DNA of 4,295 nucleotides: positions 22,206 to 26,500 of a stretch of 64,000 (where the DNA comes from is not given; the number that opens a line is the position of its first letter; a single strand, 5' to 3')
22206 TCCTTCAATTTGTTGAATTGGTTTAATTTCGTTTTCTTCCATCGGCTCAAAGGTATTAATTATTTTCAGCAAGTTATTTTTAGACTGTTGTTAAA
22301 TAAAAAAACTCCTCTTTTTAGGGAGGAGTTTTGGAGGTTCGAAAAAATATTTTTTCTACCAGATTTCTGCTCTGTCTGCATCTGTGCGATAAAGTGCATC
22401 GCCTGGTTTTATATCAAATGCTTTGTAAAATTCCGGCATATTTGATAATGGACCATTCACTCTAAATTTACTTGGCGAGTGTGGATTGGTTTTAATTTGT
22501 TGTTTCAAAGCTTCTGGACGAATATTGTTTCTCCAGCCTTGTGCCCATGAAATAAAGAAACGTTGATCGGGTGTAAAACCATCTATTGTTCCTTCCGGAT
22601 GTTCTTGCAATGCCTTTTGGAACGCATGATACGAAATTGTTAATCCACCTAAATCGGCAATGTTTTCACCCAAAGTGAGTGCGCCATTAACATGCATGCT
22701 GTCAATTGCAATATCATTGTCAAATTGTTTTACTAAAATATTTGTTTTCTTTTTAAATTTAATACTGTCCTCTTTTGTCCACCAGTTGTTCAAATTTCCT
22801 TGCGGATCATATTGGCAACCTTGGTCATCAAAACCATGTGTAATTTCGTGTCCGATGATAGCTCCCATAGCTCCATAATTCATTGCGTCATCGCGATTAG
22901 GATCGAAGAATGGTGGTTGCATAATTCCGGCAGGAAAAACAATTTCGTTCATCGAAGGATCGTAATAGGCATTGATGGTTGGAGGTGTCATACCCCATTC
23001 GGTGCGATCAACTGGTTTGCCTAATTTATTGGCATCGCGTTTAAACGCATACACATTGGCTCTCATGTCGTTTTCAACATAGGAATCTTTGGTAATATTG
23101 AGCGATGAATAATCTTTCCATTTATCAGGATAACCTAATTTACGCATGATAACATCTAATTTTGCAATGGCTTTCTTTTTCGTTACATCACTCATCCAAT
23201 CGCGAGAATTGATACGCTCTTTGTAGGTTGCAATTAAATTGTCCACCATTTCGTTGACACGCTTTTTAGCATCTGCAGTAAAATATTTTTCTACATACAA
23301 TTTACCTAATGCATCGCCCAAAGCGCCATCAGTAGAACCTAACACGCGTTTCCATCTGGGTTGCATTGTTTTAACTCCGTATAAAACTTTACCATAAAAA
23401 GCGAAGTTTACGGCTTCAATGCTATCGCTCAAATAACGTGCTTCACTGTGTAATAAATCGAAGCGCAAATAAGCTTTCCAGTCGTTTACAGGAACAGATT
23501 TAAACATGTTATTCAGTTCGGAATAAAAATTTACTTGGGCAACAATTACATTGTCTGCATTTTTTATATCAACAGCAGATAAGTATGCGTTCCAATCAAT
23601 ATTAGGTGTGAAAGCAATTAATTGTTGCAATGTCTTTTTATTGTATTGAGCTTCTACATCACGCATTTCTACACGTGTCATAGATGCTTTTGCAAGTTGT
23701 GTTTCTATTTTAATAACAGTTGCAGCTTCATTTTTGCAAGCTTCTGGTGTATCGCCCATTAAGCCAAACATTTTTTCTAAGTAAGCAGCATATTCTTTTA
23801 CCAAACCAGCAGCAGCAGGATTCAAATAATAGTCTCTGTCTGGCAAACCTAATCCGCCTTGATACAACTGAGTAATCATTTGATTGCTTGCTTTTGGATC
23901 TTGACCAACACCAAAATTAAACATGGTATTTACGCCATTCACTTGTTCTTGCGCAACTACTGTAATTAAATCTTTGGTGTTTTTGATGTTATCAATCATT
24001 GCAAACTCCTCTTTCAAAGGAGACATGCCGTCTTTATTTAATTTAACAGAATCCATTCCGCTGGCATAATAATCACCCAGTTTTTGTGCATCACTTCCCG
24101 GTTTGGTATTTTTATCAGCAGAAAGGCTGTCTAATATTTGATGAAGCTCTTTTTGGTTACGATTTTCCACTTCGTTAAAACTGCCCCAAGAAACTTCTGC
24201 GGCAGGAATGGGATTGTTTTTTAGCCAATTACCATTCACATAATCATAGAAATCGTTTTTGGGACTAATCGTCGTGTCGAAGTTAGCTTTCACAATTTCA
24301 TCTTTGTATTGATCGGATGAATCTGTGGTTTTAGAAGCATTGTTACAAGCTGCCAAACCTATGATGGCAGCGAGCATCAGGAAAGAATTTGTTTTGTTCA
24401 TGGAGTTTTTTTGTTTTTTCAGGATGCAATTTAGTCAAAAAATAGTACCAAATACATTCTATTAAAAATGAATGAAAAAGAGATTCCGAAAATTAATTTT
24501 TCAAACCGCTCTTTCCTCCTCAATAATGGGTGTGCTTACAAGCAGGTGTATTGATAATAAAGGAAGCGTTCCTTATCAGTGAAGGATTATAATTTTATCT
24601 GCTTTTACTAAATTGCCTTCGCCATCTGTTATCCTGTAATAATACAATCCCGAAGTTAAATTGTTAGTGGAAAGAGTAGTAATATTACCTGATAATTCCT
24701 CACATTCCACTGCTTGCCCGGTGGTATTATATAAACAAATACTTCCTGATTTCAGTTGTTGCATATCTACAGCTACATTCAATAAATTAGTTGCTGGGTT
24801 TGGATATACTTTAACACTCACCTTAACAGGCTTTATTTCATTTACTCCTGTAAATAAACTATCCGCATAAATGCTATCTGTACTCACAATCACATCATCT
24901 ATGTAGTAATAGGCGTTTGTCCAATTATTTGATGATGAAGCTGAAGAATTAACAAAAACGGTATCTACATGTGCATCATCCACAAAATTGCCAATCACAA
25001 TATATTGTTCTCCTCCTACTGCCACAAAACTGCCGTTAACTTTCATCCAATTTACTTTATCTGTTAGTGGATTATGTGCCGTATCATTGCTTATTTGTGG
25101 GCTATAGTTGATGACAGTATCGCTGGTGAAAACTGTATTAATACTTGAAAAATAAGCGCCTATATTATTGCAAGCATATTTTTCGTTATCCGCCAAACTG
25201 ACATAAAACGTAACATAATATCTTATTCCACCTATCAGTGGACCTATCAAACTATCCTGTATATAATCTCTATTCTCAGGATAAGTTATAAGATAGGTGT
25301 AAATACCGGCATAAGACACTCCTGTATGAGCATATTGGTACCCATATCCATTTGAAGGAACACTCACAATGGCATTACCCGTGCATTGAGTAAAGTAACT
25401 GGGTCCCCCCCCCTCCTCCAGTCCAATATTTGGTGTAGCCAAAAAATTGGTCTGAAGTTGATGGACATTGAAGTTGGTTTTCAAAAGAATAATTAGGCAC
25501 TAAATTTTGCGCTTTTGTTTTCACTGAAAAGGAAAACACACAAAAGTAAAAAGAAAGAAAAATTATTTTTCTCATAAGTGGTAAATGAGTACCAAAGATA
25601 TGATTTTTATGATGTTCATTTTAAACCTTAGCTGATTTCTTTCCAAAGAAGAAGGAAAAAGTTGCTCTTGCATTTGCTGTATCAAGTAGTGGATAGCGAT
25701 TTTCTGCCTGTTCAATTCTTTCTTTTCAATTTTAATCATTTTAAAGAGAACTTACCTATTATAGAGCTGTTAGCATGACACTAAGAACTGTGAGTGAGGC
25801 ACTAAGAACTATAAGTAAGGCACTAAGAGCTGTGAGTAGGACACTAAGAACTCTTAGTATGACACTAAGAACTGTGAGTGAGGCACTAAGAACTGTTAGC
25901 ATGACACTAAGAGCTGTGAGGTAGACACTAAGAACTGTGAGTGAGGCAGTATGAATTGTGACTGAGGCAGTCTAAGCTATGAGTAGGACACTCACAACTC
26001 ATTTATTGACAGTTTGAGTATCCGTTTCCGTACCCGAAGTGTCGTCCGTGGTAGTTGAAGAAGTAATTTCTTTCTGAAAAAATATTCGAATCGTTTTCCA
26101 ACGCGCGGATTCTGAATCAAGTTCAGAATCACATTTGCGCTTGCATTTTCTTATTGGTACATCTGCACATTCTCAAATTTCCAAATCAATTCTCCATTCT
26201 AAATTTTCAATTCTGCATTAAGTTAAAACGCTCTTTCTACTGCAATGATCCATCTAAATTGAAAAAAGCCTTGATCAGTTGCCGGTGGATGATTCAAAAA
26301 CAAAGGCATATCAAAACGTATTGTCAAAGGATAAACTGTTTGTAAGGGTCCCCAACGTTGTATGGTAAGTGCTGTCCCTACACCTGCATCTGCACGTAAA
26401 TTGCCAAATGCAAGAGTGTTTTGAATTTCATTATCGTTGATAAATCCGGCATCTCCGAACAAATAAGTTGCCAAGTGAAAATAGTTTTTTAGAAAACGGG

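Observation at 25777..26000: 21-bp x ~11 tandem repeat array upstream of the frameshifted T9SS gene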

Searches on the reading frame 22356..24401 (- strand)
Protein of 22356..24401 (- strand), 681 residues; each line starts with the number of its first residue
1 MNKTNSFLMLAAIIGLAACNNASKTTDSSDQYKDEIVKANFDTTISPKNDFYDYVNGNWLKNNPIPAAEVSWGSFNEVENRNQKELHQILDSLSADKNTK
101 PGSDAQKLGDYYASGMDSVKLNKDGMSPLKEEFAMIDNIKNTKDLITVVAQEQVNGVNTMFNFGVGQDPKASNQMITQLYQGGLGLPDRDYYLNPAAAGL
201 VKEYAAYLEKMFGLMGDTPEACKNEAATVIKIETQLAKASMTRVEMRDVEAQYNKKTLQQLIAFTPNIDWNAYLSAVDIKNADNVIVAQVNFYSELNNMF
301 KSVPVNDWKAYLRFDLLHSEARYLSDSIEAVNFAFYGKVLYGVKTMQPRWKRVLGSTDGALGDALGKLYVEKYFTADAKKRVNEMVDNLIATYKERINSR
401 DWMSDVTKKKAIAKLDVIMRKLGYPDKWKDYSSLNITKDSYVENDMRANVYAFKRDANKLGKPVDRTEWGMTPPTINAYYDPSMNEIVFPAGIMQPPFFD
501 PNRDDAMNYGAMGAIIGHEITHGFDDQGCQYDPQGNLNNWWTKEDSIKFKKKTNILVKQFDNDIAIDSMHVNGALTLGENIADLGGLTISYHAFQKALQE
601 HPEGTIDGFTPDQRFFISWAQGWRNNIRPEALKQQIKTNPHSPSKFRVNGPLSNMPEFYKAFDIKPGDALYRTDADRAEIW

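Call 10: search_protein_families(library=pfam, proteins=[window:22356-24401:-])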
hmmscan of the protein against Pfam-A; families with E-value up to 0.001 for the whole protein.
window:22356-24401:- (681 aa): 2 families
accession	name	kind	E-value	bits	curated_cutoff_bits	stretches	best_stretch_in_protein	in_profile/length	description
PF05649.18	Peptidase_M13_N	-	2.2e-124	416.2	32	1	47-425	1-381/381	Peptidase family M13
PF01431.27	Peptidase_M13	-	1.8e-77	260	24.5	1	477-675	1-202/205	Peptidase family M13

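Call 27: find_encoding_contigs(protein=window:22356-24401:-, flank=10000, max_places=10)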
Protein window:22356-24401:- (681 aa): 1 contig read that carries it; 1 place shown.
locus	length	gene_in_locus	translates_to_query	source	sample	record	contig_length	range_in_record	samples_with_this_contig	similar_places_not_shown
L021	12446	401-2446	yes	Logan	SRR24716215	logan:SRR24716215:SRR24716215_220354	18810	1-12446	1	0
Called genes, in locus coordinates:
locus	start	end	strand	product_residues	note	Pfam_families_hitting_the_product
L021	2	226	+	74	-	?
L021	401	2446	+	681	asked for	PF05649:Peptidase_M13_N, PF01431:Peptidase_M13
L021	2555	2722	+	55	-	-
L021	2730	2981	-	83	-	-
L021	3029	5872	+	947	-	PF12705:PDDEXK_1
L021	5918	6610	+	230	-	PF05359:DUF748 (faint), PF00691:OmpA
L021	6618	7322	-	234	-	PF00072:Response_reg, PF00486:Trans_reg_C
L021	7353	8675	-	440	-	PF02321:OEP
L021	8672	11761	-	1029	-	PF00873:ACR_tran, PF03176:MMPL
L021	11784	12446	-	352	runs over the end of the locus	PF25917:BSH_RND, PF25876:HH_MFP_RND, PF25954:Beta-barrel_RND_2, PF25967:RND-MFP_C, PF25975:CzcB_C (weak), PF25989:YknX_C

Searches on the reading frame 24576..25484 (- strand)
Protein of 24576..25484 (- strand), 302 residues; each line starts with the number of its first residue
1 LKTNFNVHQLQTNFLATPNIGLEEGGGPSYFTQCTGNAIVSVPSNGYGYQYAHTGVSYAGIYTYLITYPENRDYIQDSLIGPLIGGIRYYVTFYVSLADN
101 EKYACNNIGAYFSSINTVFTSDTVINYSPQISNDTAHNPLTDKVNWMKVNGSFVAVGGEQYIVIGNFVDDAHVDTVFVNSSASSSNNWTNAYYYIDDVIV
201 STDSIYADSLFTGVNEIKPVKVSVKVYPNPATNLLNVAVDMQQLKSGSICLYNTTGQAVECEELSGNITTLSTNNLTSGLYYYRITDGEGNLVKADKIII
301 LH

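Call 10: search_protein_families(library=pfam, proteins=[window:24576-25484:-])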
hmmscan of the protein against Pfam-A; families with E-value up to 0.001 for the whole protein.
window:24576-25484:- (302 aa): 1 family
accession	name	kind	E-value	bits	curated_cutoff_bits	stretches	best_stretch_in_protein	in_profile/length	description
PF18962.6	Por_Secre_tail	-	1.2e-12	48.4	27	1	226-300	1-75/75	Secretion system C-terminal sorting domain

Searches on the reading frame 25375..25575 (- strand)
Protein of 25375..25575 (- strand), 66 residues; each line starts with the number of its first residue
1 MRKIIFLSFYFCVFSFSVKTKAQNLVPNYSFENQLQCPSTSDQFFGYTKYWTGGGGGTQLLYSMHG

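Call 10: search_protein_families(library=pfam, proteins=[window:25375-25575:-])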
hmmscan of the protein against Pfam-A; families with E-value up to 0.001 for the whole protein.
window:25375-25575:- (66 aa): 0 families

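Call 45: find_encoding_contigs(protein=window:25375-25575:-, flank=6000, max_places=6)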
Protein window:25375-25575:- (66 aa): no gene with exactly this product is on record in the collection.

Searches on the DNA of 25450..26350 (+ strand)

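Call 83: search_rna_families(source=window, start=25450, end=26350, threshold=evalue, max_evalue=1)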
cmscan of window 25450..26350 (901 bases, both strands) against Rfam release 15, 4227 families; matches with E-value up to 1: 2.
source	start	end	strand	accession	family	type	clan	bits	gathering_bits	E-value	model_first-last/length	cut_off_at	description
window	25508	25539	+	RF01080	UPD-PKib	Cis-reg;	-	22.5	39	0.2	1-32/32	no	Pseudoknot of upstream pseudoknot domain (UPD) of the 3'UTR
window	26024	26079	-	RF02125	JPX_2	Gene; lncRNA;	-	18.5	48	0.45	1-69/69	no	JPX transcript, XIST activator conserved region 2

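Call 84: search_dna_similar(query=window:25700-26100:+, collection=plasmids, mode=distant, max_evalue=0.01, max_rows=10)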
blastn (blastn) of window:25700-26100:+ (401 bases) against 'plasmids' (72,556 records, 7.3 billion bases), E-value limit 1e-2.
No match.

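Call 90: search_dna_similar(query=window:25700-26100:+, collection=phages, mode=distant, max_evalue=0.01, max_rows=10)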
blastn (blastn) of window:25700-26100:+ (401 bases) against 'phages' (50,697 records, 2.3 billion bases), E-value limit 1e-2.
No match.

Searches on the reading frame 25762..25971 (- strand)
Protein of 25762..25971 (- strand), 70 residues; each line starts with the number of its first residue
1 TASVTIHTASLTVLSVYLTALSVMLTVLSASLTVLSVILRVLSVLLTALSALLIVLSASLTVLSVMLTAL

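Call 37: search_protein_families(library=pfam, proteins=[window:25762-25971:-], max_evalue=1)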
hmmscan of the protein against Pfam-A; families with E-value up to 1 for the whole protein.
seq(70 aa): 0 families

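Call 38: find_homologous_proteins(query=window:25762-25971:-, max_evalue=0.001)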
Query window:25762-25971:-: 8000 candidates shared short words with the query, none scored E <= 0.001.

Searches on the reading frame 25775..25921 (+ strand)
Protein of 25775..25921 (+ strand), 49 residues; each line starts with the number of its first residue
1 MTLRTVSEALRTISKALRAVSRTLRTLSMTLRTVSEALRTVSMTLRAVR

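Call 37: search_protein_families(library=pfam, proteins=[window:25775-25921:+], max_evalue=1)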
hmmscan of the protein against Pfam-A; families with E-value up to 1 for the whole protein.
seq(49 aa): 8 families
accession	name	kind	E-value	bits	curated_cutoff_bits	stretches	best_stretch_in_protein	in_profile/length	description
PF06816.18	NOD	-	0.0068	16.2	20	0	4-20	22-38/56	NOTCH protein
PF12057.13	BAG6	-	0.009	16.3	25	1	2-21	47-66/115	BCL2-associated athanogene 6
PF09077.16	Phage-MuB_C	-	0.031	14.6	25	0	15-30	43-58/78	Mu B transposition protein, C terminal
PF17107.11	SesA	-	0.034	14.7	26.3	1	9-48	7-45/122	N-terminal domain on NACHT_NTPase and P-loop NTPases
PF08651.15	DASH_Duo1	-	0.044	14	25.4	1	3-43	2-42/74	DASH complex subunit Duo1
PF11887.13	Mce4_CUP1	-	0.044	13.8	32.6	1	3-43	91-131/222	Cholesterol uptake porter CUP1 of Mce4, putative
PF21329.2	CYP38_PsbQ-like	-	0.071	14.1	27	1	3-41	17-56/117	Peptidyl-prolyl cis-trans isomerase CYP38-like, PsbQ-like domain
PF16476.10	DUF5053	-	0.16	12.1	26.6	0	5-22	52-69/71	Domain of unknown function (DUF5053)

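Call 46: search_protein_representatives(protein=window:25775-25921:+)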
Query: 49 residues. Proteins with E-value up to 0.001 (for the whole library): 73; up to 1e-10: 6; up to 1e-30: 0. The best 73 are listed.
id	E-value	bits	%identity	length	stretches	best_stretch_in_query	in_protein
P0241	1.3e-23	93.9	29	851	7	10-42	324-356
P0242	6.9e-18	76.7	42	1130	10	4-48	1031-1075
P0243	1.2e-14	67.0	49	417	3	1-48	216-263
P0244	1.4e-13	63.8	36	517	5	3-46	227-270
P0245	1.2e-11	58.0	52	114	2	2-47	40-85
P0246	6.9e-11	55.7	35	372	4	3-48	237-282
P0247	4.7e-10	53.2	35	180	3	3-47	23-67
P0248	5.4e-10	53.0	46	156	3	3-47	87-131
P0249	6.6e-10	52.7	37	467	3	9-42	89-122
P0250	7.0e-10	52.7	51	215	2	3-45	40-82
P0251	1.4e-09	51.8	53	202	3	3-49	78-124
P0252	2.8e-09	50.9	54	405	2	2-47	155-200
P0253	1.4e-08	48.8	40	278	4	3-48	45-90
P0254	2.2e-08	48.1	52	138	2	3-49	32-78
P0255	5.2e-08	47.0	49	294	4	3-48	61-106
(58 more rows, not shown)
